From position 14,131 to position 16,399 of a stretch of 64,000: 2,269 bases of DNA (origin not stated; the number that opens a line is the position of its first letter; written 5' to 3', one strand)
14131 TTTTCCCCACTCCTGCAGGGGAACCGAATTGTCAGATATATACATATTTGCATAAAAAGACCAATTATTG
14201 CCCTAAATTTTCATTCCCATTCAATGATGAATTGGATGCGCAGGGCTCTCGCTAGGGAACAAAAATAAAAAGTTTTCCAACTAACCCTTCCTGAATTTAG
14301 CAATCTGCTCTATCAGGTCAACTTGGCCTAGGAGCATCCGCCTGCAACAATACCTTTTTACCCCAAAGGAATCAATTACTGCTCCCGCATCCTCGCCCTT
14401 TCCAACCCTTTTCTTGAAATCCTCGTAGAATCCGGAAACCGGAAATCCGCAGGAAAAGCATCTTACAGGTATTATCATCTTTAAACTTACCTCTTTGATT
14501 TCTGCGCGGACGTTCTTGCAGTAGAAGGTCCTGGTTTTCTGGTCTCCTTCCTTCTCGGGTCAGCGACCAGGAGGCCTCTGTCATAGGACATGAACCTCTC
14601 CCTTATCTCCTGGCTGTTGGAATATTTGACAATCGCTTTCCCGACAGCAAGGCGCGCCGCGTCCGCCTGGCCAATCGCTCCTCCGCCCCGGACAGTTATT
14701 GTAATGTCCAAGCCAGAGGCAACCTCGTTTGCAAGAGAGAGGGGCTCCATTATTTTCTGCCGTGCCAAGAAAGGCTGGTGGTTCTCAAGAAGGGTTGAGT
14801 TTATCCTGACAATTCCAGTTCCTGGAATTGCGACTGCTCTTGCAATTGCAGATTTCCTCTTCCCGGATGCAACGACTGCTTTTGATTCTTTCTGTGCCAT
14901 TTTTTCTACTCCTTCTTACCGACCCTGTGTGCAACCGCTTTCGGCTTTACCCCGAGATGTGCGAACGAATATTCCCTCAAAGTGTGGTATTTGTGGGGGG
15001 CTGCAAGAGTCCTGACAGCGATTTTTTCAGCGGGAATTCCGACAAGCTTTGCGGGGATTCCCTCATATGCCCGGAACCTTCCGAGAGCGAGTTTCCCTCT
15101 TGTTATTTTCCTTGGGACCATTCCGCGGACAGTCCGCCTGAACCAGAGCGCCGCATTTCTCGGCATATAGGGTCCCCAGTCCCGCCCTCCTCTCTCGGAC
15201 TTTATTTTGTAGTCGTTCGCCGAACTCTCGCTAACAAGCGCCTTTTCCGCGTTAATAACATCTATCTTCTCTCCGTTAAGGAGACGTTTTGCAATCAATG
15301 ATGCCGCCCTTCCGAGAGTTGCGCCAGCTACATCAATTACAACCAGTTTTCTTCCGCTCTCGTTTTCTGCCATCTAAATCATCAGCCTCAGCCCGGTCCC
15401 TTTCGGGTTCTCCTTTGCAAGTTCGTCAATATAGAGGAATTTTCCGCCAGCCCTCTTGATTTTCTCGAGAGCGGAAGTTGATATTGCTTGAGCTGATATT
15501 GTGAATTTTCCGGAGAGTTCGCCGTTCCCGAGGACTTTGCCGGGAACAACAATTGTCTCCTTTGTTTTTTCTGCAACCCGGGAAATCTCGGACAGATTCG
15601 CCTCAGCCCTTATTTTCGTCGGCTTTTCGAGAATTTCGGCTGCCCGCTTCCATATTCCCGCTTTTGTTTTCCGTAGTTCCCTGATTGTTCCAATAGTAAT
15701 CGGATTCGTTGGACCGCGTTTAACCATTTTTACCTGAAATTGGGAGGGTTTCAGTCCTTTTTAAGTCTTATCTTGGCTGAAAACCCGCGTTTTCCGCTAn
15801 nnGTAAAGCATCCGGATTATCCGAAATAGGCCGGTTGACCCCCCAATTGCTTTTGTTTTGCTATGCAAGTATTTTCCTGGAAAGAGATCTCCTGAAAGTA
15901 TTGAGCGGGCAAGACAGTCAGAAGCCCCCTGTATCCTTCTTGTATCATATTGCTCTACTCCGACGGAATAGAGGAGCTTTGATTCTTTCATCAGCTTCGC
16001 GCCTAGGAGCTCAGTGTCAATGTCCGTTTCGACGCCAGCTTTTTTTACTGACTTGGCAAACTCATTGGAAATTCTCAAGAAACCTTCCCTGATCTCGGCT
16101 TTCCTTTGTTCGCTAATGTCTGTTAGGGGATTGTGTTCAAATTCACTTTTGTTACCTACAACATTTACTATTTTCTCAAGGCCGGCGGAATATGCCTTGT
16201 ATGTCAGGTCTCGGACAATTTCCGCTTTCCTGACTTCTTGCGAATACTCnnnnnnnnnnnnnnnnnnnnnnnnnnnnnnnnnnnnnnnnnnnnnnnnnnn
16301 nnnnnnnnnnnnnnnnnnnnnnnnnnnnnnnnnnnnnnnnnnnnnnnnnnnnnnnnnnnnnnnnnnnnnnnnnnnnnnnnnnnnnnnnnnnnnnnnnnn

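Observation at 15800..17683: Tandem GGDEF (diguanylate cyclase-like) protein in an unmistakably archaeal context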

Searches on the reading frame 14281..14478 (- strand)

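Call 3: search_protein_families(library=pfam, proteins=[window:14281-14478:-], max_evalue=0.01)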
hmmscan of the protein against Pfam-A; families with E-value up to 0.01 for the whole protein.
window:14281-14478:- (65 aa): 1 family
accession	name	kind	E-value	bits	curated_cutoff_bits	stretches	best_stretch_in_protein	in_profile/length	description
PF01194.22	RNA_pol_N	-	3.3e-26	91.7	26.9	1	2-59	1-58/58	RNA polymerases N / 8 kDa subunit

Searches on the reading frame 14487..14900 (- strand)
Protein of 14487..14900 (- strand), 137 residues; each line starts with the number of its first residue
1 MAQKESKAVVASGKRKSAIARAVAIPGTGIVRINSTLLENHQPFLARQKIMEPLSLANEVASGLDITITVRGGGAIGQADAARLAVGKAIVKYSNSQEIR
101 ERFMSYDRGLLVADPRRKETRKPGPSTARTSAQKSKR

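Call 3: search_protein_families(library=pfam, proteins=[window:14487-14900:-], max_evalue=0.01)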
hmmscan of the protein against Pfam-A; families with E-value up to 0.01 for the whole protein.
window:14487-14900:- (137 aa): 1 family
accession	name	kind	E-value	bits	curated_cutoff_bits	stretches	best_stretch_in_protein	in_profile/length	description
PF00380.25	Ribosomal_S9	-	2.7e-34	118.7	22.5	1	13-137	1-121/121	Ribosomal protein S9/S16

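Call 19: list_cluster_members(proteins=[P0001, window:14487-14900:-, window:14906-15373:-, window:30721-32019:-, window:44989-46284:-, window:27853-28530:+, window:6791-7471:-, window:43102-44079:-])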
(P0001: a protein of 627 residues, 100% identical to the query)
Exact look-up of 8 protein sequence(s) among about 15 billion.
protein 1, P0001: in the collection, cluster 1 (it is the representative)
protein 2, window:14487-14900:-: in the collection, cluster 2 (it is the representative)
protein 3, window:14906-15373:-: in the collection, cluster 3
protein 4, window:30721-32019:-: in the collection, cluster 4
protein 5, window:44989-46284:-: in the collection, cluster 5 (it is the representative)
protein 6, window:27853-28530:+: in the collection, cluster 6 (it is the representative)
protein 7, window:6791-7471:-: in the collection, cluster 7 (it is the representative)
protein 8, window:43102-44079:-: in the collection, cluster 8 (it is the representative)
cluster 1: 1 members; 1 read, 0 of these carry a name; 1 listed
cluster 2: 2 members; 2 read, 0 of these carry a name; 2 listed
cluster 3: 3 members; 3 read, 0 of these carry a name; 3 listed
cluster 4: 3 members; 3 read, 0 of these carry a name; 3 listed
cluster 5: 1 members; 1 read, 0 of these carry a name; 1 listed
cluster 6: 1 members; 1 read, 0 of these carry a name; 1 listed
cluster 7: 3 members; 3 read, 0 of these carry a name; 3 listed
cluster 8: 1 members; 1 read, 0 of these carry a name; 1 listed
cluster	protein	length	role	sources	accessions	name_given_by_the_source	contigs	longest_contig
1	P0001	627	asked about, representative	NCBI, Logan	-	-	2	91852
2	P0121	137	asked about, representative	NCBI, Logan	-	-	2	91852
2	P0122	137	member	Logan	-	-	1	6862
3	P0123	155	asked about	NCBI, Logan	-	-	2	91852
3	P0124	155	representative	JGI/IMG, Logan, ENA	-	-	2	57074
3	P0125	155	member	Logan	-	-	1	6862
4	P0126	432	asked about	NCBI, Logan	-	-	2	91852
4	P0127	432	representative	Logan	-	-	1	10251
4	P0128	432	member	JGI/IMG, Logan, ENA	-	-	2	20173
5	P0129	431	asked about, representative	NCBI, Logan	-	-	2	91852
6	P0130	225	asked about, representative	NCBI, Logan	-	-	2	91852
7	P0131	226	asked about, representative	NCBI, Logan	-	-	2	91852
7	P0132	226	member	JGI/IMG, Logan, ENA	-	-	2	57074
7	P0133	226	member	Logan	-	-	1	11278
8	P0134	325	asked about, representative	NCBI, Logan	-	-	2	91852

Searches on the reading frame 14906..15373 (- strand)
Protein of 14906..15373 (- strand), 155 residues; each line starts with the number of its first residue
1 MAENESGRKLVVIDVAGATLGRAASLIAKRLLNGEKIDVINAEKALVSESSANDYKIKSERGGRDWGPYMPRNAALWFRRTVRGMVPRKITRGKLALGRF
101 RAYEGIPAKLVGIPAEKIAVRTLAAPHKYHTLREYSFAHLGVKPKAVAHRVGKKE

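Call 3: search_protein_families(library=pfam, proteins=[window:14906-15373:-], max_evalue=0.01)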
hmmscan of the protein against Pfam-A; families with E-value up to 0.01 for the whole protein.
window:14906-15373:- (155 aa): 1 family
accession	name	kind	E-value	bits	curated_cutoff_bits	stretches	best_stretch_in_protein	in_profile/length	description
PF00572.24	Ribosomal_L13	-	2e-11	44.5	23.8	1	8-107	1-117/119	Ribosomal protein L13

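Call 60: find_homologous_proteins(query=window:14906-15373:-, max_evalue=1e-15)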
Query window:14906-15373:- (155 aa): 451 proteins with E <= 1e-15 among 1544 candidates; the best 120 are listed.
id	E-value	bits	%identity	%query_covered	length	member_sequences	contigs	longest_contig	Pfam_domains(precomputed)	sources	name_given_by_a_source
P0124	5.1e-91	320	97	100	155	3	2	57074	PF00572.25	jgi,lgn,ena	-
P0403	1.1e-57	212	71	90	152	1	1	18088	PF00572.25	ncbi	ncbi:MAG: uL13 family ribosomal protein [archaeon]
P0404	1.2e-53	199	68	91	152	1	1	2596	PF00572.25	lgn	-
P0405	1.4e-52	195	65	91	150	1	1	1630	PF00572.25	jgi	jgi:large subunit ribosomal protein L13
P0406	7.2e-52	193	70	85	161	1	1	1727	PF00572.25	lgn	-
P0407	5.0e-50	187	62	92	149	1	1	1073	PF00572.25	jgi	jgi:large subunit ribosomal protein L13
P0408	2.9e-24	103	52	77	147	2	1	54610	PF00572.25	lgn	-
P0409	6.6e-24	102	46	84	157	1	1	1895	PF00572.25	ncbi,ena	-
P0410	8.3e-24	102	45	90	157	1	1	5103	PF00572.25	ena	-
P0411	1.1e-23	102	48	84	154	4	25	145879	PF00572.25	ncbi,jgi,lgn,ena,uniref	ncbi:MAG: 50S ribosomal protein L13 [Archaeoglobaceae archaeon]|uniref:Large ribosomal subunit prote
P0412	1.2e-23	101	46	87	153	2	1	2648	PF00572.25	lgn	-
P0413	1.6e-23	101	46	84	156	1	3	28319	PF00572.25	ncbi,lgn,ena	ncbi:50S ribosomal protein L13 [Archaeoglobus sp.]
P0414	1.9e-23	101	45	87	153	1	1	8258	PF00572.25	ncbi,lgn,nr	ncbi:MAG: 50S ribosomal protein L13 [Archaeoglobaceae archaeon]|nr:50S ribosomal protein L13 [Archae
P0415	2.0e-23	101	53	69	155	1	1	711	PF00572.25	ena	-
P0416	2.3e-23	101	46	88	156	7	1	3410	PF00572.25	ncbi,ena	-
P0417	2.4e-23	100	43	87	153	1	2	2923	PF00572.25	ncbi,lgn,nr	ncbi:MAG: 50S ribosomal protein L13 [Archaeoglobaceae archaeon]|nr:50S ribosomal protein L13 [Archae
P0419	3.0e-23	100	45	88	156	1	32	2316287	PF00572.25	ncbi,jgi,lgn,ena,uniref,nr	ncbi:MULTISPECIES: 50S ribosomal protein L13 [Archaeoglobus]|jgi:large subunit ribosomal protein L13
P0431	1.7e-22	98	52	69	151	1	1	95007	PF00572.25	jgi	jgi:large subunit ribosomal protein L13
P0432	2.1e-22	97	43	84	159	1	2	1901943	PF00572.25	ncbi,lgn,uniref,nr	ncbi:50S ribosomal protein L13 [Archaeoglobus veneficus]|uniref:Large ribosomal subunit protein uL13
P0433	2.1e-22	97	43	88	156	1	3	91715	PF00572.25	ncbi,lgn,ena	ncbi:50S ribosomal protein L13 [Archaeoglobus sp.]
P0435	2.2e-22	97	44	82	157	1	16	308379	PF00572.25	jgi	jgi:large subunit ribosomal protein L13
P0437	2.2e-22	97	48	70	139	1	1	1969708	PF00572.25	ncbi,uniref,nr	ncbi:50S ribosomal protein L13 [Methanolapillus millepedarum]|uniref:Large ribosomal subunit protein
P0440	3.0e-22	97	44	81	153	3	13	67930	PF00572.25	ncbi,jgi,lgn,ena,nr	ncbi:MAG: 50S ribosomal protein L13 [Archaeoglobi archaeon]|jgi:large subunit ribosomal protein L13|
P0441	3.5e-22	97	54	69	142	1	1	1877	PF00572.25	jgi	jgi:large subunit ribosomal protein L13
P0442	3.6e-22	97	48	76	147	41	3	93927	PF00572.25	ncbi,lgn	ncbi:MAG: 50S ribosomal protein L13 [Thermoplasmata archaeon]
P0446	5.1e-22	96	53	70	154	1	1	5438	PF00572.25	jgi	jgi:large subunit ribosomal protein L13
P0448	5.6e-22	96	49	73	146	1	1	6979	PF00572.25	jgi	jgi:large subunit ribosomal protein L13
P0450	7.3e-22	96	49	70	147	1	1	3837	PF00572.25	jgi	jgi:large subunit ribosomal protein L13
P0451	8.0e-22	96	53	69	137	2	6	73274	PF00572.25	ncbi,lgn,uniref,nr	ncbi:MAG: 50S ribosomal protein L13 [Thermoplasmata archaeon]|uniref:Large ribosomal subunit protein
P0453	8.6e-22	95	45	84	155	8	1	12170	PF00572.25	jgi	jgi:large subunit ribosomal protein L13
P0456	1.1e-21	95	49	76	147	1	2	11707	PF00572.25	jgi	jgi:large subunit ribosomal protein L13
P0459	1.4e-21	95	51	75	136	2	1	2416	PF00572.25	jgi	jgi:large subunit ribosomal protein L13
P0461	1.7e-21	94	50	69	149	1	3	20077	PF00572.25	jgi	jgi:large subunit ribosomal protein L13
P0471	3.1e-21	94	48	69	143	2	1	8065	PF00572.25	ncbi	ncbi:MAG: 50S ribosomal protein L13 [Candidatus Syntropharchaeia archaeon]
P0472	3.1e-21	94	50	74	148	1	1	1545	PF00572.25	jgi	jgi:large subunit ribosomal protein L13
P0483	4.9e-21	93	49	69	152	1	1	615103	PF00572.25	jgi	jgi:large subunit ribosomal protein L13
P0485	5.4e-21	93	43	88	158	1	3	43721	PF00572.25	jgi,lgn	jgi:large subunit ribosomal protein L13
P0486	6.1e-21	93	44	85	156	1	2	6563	PF00572.25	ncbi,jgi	jgi:large subunit ribosomal protein L13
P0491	7.0e-21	92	48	72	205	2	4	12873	PF00572.25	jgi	jgi:large subunit ribosomal protein L13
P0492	7.0e-21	92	48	75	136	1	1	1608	PF00572.25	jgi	jgi:large subunit ribosomal protein L13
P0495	8.0e-21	92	50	70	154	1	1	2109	PF00572.25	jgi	jgi:large subunit ribosomal protein L13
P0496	8.1e-21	92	45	76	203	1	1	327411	PF00572.25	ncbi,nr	ncbi:MAG: 50S ribosomal protein L13 [Thermoplasmata archaeon]|nr:50S ribosomal protein L13 [Thermopl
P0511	1.6e-20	91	50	70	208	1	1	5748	PF00572.25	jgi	jgi:large subunit ribosomal protein L13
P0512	1.9e-20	91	49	69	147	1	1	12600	PF00572.25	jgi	jgi:large subunit ribosomal protein L13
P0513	1.9e-20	91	49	69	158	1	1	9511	PF00572.25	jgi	jgi:large subunit ribosomal protein L13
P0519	2.2e-20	91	43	85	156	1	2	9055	PF00572.25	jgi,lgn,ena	jgi:large subunit ribosomal protein L13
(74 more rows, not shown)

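Call 62: find_encoding_contigs(protein=P0403, flank=10000, max_places=4)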
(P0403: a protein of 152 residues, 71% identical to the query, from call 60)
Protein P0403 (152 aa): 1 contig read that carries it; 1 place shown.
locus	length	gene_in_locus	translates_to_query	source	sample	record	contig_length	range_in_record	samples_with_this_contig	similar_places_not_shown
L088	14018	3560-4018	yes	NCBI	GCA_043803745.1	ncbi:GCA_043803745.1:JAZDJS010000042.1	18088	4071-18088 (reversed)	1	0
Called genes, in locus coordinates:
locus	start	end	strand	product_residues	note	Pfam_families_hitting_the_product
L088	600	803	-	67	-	-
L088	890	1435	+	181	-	-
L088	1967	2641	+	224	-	-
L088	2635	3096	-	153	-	PF00293:NUDIX, PF14815:NUDIX_4 (weak)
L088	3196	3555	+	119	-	PF17135:Ribosomal_L18, PF00828:Ribosomal_L27A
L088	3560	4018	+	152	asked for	PF00572:Ribosomal_L13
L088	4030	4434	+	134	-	PF00380:Ribosomal_S9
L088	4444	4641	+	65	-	PF01194:RNA_pol_N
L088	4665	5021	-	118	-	PF12675:DUF3795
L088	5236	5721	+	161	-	PF18931:DUF5680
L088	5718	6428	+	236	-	PF00899:ThiF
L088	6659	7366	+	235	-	PF01902:Diphthami_syn_2_N, PF28410:Diphthami_syn_2_C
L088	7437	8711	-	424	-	PF05221:AdoHcyase, PF00670:AdoHcyase_NAD, PF02826:2-Hacid_dh_C, PF07991:KARI_N (weak)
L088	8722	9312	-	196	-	PF01997:Translin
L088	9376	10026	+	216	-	PF01351:RNase_HII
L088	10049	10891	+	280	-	PF01966:HD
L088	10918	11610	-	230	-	-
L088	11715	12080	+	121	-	-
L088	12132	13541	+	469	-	-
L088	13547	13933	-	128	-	PF21485:IF5A-like_N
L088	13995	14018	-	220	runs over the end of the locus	-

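Call 63: find_encoding_contigs(protein=P0404, flank=10000, max_places=3)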
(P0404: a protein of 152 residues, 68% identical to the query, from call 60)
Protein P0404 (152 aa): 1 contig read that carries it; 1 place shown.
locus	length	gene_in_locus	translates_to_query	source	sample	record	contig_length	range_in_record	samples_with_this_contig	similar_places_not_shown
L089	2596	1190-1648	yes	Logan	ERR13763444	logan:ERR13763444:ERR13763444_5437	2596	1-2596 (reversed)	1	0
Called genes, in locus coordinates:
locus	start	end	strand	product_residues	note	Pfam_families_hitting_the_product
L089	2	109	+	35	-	?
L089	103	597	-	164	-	PF00293:NUDIX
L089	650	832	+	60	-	-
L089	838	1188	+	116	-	PF17135:Ribosomal_L18 (weak), PF00828:Ribosomal_L27A (weak)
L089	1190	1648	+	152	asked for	PF00572:Ribosomal_L13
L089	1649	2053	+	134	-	PF00380:Ribosomal_S9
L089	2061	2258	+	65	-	PF01194:RNA_pol_N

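Call 73: find_encoding_contigs(protein=P0408, flank=6000, max_places=2)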
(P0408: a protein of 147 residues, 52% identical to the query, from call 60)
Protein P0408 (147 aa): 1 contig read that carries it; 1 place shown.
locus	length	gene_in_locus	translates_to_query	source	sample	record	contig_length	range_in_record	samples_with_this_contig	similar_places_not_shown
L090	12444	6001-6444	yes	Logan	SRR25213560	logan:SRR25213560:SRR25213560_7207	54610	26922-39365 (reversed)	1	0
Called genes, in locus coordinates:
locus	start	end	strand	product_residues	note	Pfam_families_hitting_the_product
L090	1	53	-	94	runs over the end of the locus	-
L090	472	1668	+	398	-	-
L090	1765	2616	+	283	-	-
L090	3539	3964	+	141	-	PF02830:V4R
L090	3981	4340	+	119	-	PF03259:Robl_LC7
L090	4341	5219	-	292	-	PF13641:Glyco_tranf_2_3, PF00535:Glycos_transf_2, PF10111:Glyco_tranf_2_2, PF13632:Glyco_trans_2_3 (weak)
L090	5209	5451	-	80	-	PF05239:PRC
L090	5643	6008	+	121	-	PF17135:Ribosomal_L18, PF00828:Ribosomal_L27A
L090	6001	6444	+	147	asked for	PF00572:Ribosomal_L13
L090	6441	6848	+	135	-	PF00380:Ribosomal_S9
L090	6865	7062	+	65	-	PF01194:RNA_pol_N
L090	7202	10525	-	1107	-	PF18911:PKD_4 (weak)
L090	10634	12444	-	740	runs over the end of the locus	PF02359:CDC48_N, PF02933:CDC48_2, PF13191:AAA_16 (weak), PF00004:AAA, PF05496:RuvB_N (weak), PF17862:AAA_lid_3, PF00004:AAA, PF17862:AAA_lid_3, +19 more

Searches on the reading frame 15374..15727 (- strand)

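Call 3: search_protein_families(library=pfam, proteins=[window:15374-15727:-], max_evalue=0.01)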
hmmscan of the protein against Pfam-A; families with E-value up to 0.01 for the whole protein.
window:15374-15727:- (117 aa): 2 families
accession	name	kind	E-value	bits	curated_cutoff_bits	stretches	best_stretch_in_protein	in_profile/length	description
PF00828.25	Ribosomal_L27A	-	1.1e-09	39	21.5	1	61-97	35-71/72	Ribosomal proteins 50S-L15, 50S-L18e, 60S-L27A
PF17135.9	Ribosomal_L18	-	4.2e-08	33.3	28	1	37-116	55-139/188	Ribosomal protein 60S L18 and 50S L18e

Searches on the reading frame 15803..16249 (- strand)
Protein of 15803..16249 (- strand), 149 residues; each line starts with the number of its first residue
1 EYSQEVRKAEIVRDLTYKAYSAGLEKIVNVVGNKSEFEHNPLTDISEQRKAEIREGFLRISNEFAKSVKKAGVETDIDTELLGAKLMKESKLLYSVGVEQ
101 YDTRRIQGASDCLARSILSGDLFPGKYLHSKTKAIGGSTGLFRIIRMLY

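Call 30: search_protein_families(library=pfam, proteins=[window:15803-16249:-], max_evalue=10)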
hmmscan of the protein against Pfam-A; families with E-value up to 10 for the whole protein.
seq(149 aa): 0 families
